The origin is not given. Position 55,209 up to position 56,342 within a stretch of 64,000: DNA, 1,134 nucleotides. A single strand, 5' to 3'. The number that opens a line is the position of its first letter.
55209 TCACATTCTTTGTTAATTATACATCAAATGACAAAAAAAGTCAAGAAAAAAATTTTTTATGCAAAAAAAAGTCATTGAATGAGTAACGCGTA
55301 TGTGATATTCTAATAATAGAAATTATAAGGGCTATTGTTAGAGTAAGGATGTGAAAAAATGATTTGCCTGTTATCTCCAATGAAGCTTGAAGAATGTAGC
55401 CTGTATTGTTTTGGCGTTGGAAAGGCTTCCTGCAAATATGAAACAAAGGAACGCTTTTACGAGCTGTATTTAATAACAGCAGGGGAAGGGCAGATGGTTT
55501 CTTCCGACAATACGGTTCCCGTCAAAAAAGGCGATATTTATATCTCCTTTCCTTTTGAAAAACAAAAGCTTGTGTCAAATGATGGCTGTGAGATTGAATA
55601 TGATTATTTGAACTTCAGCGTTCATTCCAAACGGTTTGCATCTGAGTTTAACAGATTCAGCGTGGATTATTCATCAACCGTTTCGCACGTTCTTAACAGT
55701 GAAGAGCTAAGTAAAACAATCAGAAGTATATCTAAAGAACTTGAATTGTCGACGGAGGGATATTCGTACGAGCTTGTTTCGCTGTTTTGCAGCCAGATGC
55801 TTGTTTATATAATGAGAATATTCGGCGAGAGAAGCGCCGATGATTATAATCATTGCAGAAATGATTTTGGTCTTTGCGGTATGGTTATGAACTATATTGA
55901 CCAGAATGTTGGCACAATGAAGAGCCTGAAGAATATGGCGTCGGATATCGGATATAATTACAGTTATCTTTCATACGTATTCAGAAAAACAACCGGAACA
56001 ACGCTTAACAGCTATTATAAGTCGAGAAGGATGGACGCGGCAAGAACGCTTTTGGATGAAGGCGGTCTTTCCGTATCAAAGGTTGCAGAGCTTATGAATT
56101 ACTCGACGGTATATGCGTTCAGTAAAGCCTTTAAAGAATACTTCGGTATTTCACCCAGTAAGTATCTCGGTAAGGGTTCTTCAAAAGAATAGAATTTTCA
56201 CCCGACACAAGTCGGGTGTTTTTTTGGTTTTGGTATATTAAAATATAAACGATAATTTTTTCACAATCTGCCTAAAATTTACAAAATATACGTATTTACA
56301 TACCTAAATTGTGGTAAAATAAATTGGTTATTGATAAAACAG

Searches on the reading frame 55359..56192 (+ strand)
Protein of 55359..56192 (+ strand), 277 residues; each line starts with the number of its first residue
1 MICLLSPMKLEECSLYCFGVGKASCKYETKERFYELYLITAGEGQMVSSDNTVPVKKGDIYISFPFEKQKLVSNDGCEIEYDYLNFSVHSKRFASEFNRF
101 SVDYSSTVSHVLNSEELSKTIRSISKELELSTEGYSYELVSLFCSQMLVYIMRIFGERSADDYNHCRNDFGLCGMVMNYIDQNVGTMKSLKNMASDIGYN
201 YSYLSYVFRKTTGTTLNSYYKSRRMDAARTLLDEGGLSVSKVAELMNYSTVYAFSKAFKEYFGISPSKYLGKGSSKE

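Call 12: search_protein_families(library=pfam, proteins=[window:55359-56192:+], max_evalue=0.001)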
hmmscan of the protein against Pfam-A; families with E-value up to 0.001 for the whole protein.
window:55359-56192:+ (277 aa): 3 families
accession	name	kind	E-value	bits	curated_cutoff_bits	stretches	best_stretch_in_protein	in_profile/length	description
PF12833.13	HTH_18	-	1.2e-18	67.6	33.6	1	193-270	1-78/80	Helix-turn-helix domain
PF00165.29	HTH_AraC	-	1.2e-13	51.2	26.6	2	185-219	6-40/42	Bacterial regulatory helix-turn-helix proteins, AraC family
PF02311.25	AraC_binding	-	6.7e-07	29.5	21.1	1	31-136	21-124/135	AraC-like ligand binding domain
